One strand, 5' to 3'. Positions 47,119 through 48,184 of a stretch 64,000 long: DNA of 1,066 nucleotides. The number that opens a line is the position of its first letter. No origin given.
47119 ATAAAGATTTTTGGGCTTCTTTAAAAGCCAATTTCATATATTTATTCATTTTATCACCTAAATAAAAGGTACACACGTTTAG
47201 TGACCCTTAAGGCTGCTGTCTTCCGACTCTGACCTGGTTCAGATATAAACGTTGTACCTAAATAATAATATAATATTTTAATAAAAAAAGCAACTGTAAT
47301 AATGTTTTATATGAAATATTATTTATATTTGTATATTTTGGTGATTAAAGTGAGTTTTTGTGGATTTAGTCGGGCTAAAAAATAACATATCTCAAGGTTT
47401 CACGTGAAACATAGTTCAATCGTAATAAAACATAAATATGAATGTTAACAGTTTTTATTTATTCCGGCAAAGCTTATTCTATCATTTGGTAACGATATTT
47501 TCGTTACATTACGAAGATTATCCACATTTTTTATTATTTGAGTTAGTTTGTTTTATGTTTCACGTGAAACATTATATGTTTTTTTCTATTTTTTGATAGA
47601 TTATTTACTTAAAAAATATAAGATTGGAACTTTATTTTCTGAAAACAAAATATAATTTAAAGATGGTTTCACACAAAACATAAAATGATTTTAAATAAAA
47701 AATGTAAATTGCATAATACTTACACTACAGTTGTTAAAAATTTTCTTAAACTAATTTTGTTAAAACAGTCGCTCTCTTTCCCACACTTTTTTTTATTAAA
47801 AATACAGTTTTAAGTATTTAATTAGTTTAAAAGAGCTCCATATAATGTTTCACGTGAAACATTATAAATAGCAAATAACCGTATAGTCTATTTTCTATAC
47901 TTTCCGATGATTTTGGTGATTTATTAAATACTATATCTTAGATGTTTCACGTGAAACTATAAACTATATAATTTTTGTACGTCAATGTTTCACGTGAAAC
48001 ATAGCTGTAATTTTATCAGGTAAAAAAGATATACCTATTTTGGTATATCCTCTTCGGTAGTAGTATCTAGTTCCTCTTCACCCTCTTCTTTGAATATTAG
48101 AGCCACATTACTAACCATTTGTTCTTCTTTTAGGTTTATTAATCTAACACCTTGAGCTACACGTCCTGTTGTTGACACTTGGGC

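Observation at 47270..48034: Five tandem parS (ParB-binding) sites in one ~750-bp ORF-free region between gyrA and the SRP RNA gene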

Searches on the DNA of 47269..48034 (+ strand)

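Call 78: search_dna_similar(query=window:47269-48034:+, collection=plasmids, mode=distant, max_rows=10)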
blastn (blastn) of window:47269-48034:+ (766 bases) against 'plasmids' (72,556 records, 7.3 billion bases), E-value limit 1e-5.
No match.
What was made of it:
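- No PLSDB plasmid resembles the region (call 78).
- Tried and rejected: Plasmid origin: no PLSDB match (call 78).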
